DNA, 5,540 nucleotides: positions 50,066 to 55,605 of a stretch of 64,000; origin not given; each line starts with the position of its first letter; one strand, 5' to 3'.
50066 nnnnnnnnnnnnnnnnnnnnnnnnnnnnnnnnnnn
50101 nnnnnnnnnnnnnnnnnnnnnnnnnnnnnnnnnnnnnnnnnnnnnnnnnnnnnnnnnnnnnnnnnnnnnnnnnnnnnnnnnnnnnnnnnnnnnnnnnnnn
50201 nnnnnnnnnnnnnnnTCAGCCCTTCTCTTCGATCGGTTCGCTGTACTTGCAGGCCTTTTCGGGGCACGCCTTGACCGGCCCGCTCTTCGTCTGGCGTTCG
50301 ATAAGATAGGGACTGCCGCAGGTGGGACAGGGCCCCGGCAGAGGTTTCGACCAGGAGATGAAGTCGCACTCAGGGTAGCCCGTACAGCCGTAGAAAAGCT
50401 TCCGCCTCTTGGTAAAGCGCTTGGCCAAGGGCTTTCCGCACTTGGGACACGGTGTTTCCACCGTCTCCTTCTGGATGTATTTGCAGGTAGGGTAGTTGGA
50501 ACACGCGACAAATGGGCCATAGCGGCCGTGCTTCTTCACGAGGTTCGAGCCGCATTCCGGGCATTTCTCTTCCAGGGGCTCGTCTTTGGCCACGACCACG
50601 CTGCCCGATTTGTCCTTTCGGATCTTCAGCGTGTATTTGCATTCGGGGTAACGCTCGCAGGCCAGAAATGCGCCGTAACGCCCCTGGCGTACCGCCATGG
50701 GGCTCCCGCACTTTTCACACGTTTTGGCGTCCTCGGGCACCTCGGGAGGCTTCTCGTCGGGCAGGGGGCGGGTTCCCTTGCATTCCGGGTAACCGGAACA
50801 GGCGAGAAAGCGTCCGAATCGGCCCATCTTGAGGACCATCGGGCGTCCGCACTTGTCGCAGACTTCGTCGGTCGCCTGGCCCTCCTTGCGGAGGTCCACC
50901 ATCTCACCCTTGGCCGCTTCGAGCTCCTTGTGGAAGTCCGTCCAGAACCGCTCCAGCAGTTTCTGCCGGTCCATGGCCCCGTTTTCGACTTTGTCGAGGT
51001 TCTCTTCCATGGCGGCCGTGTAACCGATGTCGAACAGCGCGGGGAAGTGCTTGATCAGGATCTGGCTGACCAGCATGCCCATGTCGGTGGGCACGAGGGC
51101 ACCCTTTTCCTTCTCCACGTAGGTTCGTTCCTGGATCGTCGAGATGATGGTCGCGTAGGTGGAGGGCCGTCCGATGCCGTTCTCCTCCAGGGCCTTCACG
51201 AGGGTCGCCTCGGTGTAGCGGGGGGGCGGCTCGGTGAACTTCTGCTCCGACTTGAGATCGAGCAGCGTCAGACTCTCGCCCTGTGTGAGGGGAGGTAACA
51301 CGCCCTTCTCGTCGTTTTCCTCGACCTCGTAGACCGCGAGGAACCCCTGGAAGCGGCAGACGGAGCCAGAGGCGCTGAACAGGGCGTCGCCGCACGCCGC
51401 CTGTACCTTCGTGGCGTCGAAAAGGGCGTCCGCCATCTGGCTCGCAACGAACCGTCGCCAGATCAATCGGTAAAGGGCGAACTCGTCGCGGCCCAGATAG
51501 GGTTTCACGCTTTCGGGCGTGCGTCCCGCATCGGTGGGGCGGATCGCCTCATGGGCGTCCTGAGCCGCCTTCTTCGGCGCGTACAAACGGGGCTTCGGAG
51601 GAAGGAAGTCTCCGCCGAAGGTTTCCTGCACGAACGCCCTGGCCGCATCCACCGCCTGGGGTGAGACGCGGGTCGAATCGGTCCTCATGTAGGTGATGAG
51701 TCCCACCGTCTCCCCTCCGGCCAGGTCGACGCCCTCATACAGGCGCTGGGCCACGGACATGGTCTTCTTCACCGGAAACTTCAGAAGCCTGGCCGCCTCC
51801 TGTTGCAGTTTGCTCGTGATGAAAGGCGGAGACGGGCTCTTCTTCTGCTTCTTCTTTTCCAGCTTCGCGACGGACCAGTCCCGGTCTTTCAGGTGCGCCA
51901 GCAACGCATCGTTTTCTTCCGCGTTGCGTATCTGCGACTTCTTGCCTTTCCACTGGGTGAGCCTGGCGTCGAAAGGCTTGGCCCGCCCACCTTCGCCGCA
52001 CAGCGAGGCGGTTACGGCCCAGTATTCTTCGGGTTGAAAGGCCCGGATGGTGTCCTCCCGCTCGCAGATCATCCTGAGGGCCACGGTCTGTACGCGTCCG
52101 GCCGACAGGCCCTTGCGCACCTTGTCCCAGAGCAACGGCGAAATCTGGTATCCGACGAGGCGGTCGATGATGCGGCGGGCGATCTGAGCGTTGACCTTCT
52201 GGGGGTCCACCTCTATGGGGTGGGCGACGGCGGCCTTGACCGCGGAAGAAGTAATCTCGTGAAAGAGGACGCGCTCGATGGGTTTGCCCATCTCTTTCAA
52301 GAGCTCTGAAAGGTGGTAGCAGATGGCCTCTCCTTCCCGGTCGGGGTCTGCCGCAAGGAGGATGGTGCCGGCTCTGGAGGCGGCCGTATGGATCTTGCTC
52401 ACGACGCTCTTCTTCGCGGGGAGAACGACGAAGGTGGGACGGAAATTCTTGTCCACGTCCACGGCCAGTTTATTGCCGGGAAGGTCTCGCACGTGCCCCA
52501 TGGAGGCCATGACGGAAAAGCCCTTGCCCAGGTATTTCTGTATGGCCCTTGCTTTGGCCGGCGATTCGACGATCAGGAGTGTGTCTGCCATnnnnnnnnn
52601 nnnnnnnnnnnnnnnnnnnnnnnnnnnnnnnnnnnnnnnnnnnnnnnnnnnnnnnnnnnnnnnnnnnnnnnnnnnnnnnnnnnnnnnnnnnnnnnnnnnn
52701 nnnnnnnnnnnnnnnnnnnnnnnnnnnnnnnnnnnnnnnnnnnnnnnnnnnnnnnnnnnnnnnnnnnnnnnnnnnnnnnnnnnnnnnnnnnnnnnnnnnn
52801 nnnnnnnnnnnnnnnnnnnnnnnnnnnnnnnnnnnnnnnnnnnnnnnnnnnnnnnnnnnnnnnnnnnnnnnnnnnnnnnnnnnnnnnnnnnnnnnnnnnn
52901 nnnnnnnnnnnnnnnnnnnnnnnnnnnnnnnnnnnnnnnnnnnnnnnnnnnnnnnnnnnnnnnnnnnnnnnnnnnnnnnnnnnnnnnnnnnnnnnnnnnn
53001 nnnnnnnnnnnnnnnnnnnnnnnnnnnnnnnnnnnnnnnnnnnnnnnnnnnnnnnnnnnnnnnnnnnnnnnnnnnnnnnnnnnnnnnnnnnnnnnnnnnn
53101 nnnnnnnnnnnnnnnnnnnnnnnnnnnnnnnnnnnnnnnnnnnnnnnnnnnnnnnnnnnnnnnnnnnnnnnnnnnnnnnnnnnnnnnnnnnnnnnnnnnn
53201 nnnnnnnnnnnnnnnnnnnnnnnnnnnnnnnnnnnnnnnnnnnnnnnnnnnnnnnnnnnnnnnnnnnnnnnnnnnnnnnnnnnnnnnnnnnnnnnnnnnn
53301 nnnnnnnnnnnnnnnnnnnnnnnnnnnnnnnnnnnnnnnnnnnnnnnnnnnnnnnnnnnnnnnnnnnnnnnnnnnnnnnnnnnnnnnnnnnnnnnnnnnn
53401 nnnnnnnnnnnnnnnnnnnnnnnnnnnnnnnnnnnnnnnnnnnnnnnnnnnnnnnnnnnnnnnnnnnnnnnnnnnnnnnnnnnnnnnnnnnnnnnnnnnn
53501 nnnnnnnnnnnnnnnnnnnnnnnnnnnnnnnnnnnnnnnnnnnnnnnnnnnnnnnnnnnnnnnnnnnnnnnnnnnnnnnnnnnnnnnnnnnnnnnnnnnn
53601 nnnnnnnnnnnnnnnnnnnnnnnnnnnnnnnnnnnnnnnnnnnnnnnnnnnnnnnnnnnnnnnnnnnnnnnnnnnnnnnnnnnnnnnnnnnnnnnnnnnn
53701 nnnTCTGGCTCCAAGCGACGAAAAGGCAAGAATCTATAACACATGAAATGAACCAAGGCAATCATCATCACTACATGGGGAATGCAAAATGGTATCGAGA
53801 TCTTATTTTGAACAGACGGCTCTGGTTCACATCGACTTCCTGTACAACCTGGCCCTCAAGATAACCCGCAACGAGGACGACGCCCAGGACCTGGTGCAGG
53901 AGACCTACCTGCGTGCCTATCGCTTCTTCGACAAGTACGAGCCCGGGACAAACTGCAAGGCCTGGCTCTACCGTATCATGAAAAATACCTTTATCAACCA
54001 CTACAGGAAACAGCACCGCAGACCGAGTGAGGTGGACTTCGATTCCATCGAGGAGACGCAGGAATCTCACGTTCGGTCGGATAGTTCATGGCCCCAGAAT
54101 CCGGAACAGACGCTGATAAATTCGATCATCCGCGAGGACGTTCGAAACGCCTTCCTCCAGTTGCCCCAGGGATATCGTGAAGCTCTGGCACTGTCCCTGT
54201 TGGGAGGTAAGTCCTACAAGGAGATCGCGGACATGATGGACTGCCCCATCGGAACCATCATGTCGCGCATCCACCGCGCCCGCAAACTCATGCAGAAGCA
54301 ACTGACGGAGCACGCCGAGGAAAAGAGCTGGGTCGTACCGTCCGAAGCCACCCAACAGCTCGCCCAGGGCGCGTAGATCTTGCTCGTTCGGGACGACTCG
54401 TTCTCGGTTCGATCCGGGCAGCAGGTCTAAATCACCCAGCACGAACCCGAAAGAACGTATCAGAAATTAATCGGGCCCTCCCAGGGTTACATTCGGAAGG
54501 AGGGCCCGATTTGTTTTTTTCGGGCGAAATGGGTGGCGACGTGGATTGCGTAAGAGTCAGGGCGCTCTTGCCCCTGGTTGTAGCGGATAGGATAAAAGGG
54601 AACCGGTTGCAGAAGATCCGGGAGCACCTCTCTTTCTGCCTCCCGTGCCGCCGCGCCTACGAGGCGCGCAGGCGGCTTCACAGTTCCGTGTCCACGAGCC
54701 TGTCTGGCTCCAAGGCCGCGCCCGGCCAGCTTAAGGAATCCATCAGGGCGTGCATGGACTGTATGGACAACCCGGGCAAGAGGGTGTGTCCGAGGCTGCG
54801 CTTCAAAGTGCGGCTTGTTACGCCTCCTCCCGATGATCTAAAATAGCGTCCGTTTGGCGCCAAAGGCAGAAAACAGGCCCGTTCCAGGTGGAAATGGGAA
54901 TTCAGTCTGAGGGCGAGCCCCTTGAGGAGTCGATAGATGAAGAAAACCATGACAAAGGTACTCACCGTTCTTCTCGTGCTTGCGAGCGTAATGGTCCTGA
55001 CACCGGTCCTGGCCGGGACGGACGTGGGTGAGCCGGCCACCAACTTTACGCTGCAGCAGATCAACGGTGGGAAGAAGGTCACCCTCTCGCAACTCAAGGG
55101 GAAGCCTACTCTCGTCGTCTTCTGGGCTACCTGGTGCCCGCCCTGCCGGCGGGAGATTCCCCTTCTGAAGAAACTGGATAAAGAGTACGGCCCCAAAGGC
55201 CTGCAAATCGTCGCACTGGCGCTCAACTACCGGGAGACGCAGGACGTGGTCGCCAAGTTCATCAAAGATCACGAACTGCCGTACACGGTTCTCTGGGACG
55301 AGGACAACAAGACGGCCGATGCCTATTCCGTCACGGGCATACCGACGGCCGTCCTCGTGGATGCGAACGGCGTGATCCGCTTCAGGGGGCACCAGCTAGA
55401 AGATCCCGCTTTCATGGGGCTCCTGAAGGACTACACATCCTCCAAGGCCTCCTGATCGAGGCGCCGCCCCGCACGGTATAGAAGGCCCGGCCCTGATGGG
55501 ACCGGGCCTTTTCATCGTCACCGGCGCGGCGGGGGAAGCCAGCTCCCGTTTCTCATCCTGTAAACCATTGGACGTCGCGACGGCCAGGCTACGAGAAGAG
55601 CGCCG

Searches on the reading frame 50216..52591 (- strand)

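Call 25: search_protein_families(library=pfam, proteins=[window:50216-52591:-], max_evalue=0.001)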
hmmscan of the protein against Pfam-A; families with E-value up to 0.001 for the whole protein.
window:50216-52591:- (791 aa): 7 families
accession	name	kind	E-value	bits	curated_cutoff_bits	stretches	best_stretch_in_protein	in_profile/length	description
PF01131.25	Topoisom_bac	-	3.6e-129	431.8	35.1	1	129-546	3-410/411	DNA topoisomerase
PF01396.24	Zn_ribbon_Top1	-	7.5e-58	192.5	32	4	576-612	2-38/39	Topoisomerase DNA binding C4 zinc finger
PF01751.28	Toprim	-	3.1e-20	72.6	23.1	1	4-113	1-96/96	Toprim domain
PF13368.11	Toprim_C_rpt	-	7.4e-06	26.2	22.3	0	629-646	5-22/57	Topoisomerase C-terminal repeat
PF13240.11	Zn_Ribbon_1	-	1.5e-05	25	25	0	617-631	8-22/23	zinc-ribbon domain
PF09723.15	Zn_ribbon_8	-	0.00017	22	34.4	0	669-686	22-38/41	Zinc ribbon domain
PF13248.11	Zn_ribbon_3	-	0.00022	21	27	0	712-724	2-14/26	zinc-ribbon domain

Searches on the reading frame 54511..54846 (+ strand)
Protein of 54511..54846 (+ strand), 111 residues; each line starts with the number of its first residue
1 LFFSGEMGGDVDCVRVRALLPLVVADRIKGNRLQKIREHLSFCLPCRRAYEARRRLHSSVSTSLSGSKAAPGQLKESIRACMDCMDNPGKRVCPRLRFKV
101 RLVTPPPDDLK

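Call 25: search_protein_families(library=pfam, proteins=[window:54511-54846:+], max_evalue=0.001)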
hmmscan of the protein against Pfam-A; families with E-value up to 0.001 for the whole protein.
window:54511-54846:+ (111 aa): 1 family
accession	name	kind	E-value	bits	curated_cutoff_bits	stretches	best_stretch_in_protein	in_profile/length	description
PF13490.11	zf-HC2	-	0.00082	19.9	22.2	0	13-47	1-35/35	Putative zinc-finger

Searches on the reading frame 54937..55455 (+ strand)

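Call 26: search_protein_families(library=pfam, proteins=[window:54937-55455:+], max_evalue=0.01)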
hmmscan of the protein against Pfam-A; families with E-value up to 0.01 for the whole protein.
window:54937-55455:+ (172 aa): 9 families
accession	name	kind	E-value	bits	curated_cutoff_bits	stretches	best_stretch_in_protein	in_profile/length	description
PF00578.27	AhpC-TSA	-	1.1e-29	103.3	26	1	30-149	1-123/124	AhpC/TSA family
PF08534.16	Redoxin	-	4.9e-28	98.2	26.6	1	30-151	2-132/148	Redoxin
PF13905.12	Thioredoxin_8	-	3.9e-15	56.4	27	1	55-145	1-92/94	Thioredoxin-like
PF00085.26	Thioredoxin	-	1e-10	42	23.5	1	54-108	17-68/103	Thioredoxin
PF13098.12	Thioredoxin_2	-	1.5e-08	35.3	27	1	54-151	4-93/104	Thioredoxin-like domain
PF00255.25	GSHPx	-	1.9e-05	24.6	27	1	37-103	4-68/108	Glutathione peroxidase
PF13728.12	TraF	-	2.5e-05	24.6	23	1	32-142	106-200/224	F plasmid transfer operon protein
PF14595.12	Thioredoxin_9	-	0.00055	20.3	25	1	49-86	35-72/129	Thioredoxin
PF02630.20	SCO1-SenC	-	0.0068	16.8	22.8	0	36-95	3-62/134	SCO1/SenC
